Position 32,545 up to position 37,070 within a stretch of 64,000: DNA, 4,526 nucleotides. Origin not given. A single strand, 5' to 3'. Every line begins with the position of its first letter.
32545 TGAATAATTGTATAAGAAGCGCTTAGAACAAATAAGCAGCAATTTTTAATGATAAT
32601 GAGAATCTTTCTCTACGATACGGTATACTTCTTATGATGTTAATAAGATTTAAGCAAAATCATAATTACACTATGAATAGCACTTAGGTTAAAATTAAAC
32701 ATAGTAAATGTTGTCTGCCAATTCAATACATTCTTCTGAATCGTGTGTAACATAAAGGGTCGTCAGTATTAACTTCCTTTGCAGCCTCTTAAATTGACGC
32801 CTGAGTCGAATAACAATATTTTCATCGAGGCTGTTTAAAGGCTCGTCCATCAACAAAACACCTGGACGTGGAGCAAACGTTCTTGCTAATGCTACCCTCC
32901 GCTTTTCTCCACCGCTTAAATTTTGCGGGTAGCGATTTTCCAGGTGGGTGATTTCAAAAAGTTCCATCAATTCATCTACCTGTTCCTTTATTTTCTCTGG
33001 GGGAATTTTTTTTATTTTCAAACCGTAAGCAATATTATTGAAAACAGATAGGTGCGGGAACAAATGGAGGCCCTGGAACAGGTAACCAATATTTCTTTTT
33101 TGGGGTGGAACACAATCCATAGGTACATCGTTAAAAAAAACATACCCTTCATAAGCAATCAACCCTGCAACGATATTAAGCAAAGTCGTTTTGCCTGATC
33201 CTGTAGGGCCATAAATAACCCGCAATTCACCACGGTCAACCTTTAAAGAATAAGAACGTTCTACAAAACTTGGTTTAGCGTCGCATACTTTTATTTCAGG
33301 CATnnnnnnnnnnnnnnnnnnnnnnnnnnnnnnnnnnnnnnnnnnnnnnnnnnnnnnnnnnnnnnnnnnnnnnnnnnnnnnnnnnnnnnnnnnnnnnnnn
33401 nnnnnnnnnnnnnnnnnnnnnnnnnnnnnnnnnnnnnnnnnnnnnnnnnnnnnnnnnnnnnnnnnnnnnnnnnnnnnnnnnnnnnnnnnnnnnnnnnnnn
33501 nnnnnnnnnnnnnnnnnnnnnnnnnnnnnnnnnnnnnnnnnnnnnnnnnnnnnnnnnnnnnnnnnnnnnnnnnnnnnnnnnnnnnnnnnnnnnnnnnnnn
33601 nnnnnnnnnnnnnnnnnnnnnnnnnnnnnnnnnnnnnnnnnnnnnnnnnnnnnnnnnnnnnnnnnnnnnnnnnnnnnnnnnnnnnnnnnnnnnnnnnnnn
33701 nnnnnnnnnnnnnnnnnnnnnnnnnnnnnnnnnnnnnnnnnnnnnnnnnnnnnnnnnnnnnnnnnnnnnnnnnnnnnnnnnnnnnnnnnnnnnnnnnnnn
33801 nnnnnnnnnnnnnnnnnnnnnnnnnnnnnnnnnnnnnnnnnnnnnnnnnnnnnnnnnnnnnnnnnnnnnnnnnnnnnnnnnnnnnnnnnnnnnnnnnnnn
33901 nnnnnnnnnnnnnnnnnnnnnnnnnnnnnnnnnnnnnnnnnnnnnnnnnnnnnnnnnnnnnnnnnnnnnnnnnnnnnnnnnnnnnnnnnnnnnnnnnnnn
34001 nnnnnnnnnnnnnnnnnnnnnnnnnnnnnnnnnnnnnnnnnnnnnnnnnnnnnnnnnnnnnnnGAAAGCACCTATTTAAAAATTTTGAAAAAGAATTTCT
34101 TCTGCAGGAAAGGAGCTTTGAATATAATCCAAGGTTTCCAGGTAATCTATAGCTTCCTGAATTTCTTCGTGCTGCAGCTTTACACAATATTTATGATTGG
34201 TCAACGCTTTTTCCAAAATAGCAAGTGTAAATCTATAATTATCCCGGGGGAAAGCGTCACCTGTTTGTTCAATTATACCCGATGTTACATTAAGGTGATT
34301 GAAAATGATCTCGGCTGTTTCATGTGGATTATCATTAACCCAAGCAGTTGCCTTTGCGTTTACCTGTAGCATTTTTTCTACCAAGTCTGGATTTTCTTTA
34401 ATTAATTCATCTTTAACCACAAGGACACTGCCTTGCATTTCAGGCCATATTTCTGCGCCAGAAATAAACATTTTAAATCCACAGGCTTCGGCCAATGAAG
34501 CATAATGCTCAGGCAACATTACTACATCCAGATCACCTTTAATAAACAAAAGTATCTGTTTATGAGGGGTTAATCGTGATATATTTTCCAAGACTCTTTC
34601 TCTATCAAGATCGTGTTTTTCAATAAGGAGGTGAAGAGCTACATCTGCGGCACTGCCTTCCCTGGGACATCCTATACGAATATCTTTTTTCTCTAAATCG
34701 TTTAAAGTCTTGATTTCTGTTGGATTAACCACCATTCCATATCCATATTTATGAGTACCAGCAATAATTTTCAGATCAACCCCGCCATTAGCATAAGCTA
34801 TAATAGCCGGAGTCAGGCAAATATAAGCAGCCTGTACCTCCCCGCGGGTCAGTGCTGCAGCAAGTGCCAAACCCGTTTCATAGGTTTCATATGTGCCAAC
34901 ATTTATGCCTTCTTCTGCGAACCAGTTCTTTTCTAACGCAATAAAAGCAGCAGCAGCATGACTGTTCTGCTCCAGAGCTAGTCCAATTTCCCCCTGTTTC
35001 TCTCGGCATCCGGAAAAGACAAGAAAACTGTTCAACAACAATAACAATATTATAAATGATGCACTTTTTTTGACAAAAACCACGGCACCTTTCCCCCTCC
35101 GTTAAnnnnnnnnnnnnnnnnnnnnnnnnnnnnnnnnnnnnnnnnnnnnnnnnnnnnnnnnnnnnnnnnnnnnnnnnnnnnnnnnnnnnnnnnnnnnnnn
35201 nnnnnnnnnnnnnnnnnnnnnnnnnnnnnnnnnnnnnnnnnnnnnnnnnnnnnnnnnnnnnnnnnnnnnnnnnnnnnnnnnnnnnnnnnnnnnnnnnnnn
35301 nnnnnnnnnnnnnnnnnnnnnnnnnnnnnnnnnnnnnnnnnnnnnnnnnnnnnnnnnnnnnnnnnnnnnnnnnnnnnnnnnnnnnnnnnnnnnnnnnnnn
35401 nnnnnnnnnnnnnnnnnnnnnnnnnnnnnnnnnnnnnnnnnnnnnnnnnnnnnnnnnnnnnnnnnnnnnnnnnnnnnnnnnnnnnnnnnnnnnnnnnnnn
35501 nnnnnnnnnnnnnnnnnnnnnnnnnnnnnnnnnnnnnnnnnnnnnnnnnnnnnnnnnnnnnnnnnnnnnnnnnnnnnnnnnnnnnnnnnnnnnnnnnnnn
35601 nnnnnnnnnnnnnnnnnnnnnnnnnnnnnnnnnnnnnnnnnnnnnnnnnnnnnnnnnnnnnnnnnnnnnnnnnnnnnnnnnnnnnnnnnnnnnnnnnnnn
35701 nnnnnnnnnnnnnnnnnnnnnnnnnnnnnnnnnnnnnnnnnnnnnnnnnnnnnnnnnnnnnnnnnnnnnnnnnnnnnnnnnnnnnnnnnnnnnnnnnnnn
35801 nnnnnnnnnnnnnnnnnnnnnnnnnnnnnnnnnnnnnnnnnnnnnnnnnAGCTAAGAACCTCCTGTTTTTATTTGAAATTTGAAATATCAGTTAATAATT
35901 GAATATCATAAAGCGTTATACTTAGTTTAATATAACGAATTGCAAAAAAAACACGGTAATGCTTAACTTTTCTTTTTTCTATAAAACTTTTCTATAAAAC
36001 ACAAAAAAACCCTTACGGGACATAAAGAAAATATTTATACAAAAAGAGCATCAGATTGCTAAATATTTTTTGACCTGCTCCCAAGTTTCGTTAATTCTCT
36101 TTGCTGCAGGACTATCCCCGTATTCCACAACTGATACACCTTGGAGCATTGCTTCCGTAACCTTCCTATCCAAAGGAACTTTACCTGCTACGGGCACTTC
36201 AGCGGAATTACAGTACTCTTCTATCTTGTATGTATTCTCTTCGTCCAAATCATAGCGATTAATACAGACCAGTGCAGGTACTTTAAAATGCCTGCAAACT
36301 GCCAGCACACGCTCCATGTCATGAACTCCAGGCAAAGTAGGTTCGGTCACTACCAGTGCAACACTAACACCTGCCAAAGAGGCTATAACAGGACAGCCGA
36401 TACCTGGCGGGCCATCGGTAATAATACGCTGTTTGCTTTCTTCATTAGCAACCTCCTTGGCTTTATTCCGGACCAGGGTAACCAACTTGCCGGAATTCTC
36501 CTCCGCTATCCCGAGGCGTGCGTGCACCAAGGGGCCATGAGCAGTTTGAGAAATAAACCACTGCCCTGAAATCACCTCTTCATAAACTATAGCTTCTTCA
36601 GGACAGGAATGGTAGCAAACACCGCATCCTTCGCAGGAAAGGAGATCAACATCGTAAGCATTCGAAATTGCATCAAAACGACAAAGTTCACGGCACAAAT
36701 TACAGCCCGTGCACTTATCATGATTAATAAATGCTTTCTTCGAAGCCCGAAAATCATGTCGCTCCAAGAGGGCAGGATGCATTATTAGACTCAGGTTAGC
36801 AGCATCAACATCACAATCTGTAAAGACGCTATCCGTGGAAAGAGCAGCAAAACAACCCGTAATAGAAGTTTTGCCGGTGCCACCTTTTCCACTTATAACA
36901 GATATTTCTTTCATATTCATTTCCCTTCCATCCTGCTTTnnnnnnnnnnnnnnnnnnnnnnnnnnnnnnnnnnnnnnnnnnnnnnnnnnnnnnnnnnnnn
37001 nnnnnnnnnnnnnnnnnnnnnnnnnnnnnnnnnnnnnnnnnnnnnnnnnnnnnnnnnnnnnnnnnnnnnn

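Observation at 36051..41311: Conserved, uncharacterised metallocluster-type operon: IscU-CodY-Mrp/ApbC-(NifX/NifB-like x2)-DUF5320-MinD(FeS) x2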

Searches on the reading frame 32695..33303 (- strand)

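Call 70: search_protein_families(library=ncbifam, proteins=[window:32695-33303:-], max_evalue=0.00001)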
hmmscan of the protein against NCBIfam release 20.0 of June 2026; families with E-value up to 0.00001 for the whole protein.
window:32695-33303:- (202 aa): 178 families (the best 25 are shown)
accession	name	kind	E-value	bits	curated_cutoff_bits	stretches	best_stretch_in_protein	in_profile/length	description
NF040840.2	tungstate_WtpC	equivalog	7.9e-62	209.5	440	1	13-199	14-201/347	tungstate ABC transporter ATP-binding protein WtpC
TIGR03265.1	PhnT2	equivalog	3.1e-59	201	457.7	1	17-199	22-205/353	putative 2-aminoethylphosphonate ABC transporter ATP-binding protein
TIGR00968.1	3a0106s01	subfamily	4.9e-57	193.2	342.75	1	18-199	19-201/237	sulfate ABC transporter ATP-binding protein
TIGR01187.1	potA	subfamily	9.8e-55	185.9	355.6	1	30-199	1-171/325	polyamine ABC transporter ATP-binding protein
NF040933.2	ABC_arch_GlcV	equivalog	1.2e-54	185.5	450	1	18-199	25-212/357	glucose ABC transporter ATP-binding protein GlcV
NF006987.0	PRK09452.1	equivalog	1.5e-53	181.8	482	1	16-199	34-218/378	spermidine/putrescine ABC transporter ATP-binding protein PotA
NF043075.1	MMSYN1_0197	equivalog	3.5e-53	180.8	550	1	14-199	17-203/341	spermidine/putrescine ABC transporter ATP-binding protein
NF008653.0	PRK11650.1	subfamily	1.9e-51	175.2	432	1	17-199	22-205/357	sn-glycerol-3-phosphate ABC transporter ATP-binding protein UgpC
TIGR03258.1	PhnT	equivalog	7.5e-51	173.2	499.15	1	14-199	23-210/359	2-aminoethylphosphonate ABC transport system ATP-binding subunit PhnT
NF008233.0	PRK11000.1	equivalog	1.2e-50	172.4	568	1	13-199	17-204/369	maltose/maltodextrin ABC transporter ATP-binding protein MalK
NF008105.0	PRK10851.1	equivalog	7.5e-50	169.6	502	1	17-199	20-207/362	sulfate/thiosulfate ABC transporter ATP-binding protein CysA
NF008513.0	PRK11432.1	equivalog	4e-48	164.1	496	1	18-199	25-207/351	ferric ABC transporter ATP-binding protein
TIGR02142.1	modC_ABC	equivalog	5.5e-45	154.1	285.05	1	23-199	21-202/353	molybdenum ABC transporter ATP-binding protein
NF008355.0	PRK11144.1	equivalog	8.8e-43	146.6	434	1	24-199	23-199/353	molybdenum ABC transporter ATP-binding protein ModC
TIGR01186.1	proV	subfamily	1.3e-41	142.9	326.6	1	17-199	11-200/363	betaine/proline/choline family ABC transporter ATP-binding protein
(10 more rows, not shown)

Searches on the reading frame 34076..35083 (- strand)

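Call 3: search_protein_families(library=pfam, proteins=[window:34076-35083:-], max_evalue=0.01)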
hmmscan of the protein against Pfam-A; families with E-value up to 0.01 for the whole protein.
window:34076-35083:- (335 aa): 4 families
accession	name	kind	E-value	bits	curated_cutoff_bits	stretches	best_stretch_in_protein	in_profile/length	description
PF13379.11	NMT1_2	-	2.1e-23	83.9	24.7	1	33-258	8-246/252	NMT1-like family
PF09084.16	NMT1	-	7.2e-13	49.4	20.5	1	42-255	3-215/216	NMT1/THI5 like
PF12974.12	Phosphonate-bd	-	4.9e-07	29.8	27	1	65-193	33-165/242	ABC transporter, phosphonate, periplasmic substrate-binding protein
PF12727.12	PBP_like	-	0.00048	19.8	27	1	120-181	79-140/193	PBP superfamily domain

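Call 70: search_protein_families(library=ncbifam, proteins=[window:34076-35083:-], max_evalue=0.00001)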
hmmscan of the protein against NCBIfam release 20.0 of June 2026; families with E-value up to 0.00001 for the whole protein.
window:34076-35083:- (335 aa): 3 families
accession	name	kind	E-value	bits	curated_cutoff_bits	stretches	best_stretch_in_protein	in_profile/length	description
TIGR01728.1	SsuA_fam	subfamily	5.4e-33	114.4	163.5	1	39-273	7-240/290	aliphatic sulfonate ABC transporter substrate-binding protein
NF040735.1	SBP_SaoX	equivalog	3.9e-15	55.8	300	1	41-268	13-237/330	ABC transporter substrate-binding subunit SaoX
TIGR01729.1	taurine_ABC_bnd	equivalog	5.5e-06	26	304.25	1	55-253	21-217/300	taurine ABC transporter substrate-binding protein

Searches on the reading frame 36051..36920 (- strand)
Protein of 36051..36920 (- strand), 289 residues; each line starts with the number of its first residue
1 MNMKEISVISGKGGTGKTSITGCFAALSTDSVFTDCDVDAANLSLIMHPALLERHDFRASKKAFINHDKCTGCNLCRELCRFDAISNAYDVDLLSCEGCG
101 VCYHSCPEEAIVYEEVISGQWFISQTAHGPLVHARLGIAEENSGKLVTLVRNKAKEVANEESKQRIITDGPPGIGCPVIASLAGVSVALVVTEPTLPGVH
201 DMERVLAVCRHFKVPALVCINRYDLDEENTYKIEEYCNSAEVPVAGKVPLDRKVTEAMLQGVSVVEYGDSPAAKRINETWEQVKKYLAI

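Call 3: search_protein_families(library=pfam, proteins=[window:36051-36920:-], max_evalue=0.01)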
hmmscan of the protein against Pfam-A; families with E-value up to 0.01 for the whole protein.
window:36051-36920:- (289 aa): 17 families
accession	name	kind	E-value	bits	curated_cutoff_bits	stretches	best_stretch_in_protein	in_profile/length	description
PF00037.32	Fer4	-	3.6e-12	46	21.1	2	64-86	2-24/24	4Fe-4S binding domain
PF01656.29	CbiA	-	6.8e-11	42.6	25.4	1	6-263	1-124/125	CobQ/CobB/MinD/ParA nucleotide binding domain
PF10609.15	ParA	-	2.2e-10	40.8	27.1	1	166-283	115-245/246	NUBPL iron-transfer P-loop NTPase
PF14697.11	Fer4_21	-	5.2e-09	36.5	35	2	63-111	1-57/59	4Fe-4S dicluster domain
PF12838.12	Fer4_7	-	1.4e-08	35.5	27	2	96-116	2-22/52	4Fe-4S dicluster domain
PF13484.11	Fer4_16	-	3.8e-07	31.2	30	1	96-120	2-27/66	4Fe-4S double cluster binding domain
PF12797.12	Fer4_2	-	8.1e-07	29.1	24.5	1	62-80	2-20/22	4Fe-4S binding domain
PF13237.11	Fer4_10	-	7.3e-06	26.3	25.5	2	92-120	5-22/53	4Fe-4S dicluster domain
PF13183.11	Fer4_8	-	1.8e-05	25.6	27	0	93-122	2-17/68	4Fe-4S dicluster domain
PF12837.12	Fer4_6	-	3.1e-05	24.2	25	0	92-111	5-24/24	4Fe-4S binding domain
PF13187.11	Fer4_9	-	0.0001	22.7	27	1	69-111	1-52/52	4Fe-4S dicluster domain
PF03193.22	RsgA_GTPase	-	0.0013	19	30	0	198-243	38-85/174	RsgA GTPase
PF25160.1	LdpA_Fe-S-bd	-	0.0014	18.8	27.6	1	76-112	9-44/49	LdpA Fe-S cluster-binding domain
PF12800.12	Fer4_4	-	0.0016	19.1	24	0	68-82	2-16/17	4Fe-4S binding domain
PF13370.11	Fer4_13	-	0.0026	18.8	24.5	0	65-80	1-16/58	4Fe-4S single cluster domain of Ferredoxin I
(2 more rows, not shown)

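Call 39: search_protein_families(library=ncbifam, proteins=[window:36051-36920:-], max_evalue=0.001)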
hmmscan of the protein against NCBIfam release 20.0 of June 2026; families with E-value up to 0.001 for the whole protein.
window:36051-36920:- (289 aa): 42 families (the best 25 are shown)
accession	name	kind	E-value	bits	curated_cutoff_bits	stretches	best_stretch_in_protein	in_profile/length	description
TIGR01969.1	minD_arch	subfamily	7.9e-21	74.4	201.75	2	161-283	107-230/251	cell division ATPase MinD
TIGR01968.1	minD_bact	equivalog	1.4e-13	50.8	212.9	1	153-278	100-231/261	septum site-determining protein MinD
NF040770.1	hetero_SS_HdrA2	exception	5.5e-11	41.3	1100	1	61-116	570-628/777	CoB-CoM heterodisulfide reductase HdrA2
NF038196.1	ferrodoxin_EFR1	subfamily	6.2e-10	39.5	75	1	57-115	173-233/242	EFR1 family ferrodoxin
NF041136.1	MrpORP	equivalog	9.8e-10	38.2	450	1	166-284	118-249/365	iron-sulfur cluster carrier protein MrpORP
TIGR02700.1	flavo_MJ0208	hypoth_equivalog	1.2e-09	37.8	251.35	1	52-112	132-195/234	dihydromethanopterin reductase (acceptor)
TIGR01944.1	rnfB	subfamily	2.5e-09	37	68.7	1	57-116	102-165/190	RnfABCDGE type electron transport complex subunit B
NF041891.1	hdrA_Methbact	equivalog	5.4e-09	34.8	1300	1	63-120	567-627/762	ferredoxin:CoB-CoM heterodisulfide reductase subunit HdrA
NF045763.1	PhenlGlyoxDHPadF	equivalog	1.3e-08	34.9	150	1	55-111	19-77/78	NADH-dependent phenylglyoxylate dehydrogenase subunit delta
TIGR02179.1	PorD_KorD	subfamily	2.6e-08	33.8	60.05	1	62-113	19-74/78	2-oxoacid:acceptor oxidoreductase, delta subunit, pyruvate/2-ketoisovalerate family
NF041546.1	ParA_partition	equivalog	4.3e-08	33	180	1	152-280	68-201/203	ParA family partition ATPase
NF003475.0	PRK05113.1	equivalog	2.7e-07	30.6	203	1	54-116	99-165/190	electron transport complex subunit RsxB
TIGR01971.1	NuoI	subfamily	5.5e-07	29.2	113.05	1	57-114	31-101/121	NADH-quinone oxidoreductase, chain I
NF008079.0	PRK10818.1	equivalog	7.8e-07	28.7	508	0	6-48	5-51/270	septum site-determining protein MinD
NF045480.1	FdxA_Actino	equivalog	1.7e-06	28.2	125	0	95-127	39-71/107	ferredoxin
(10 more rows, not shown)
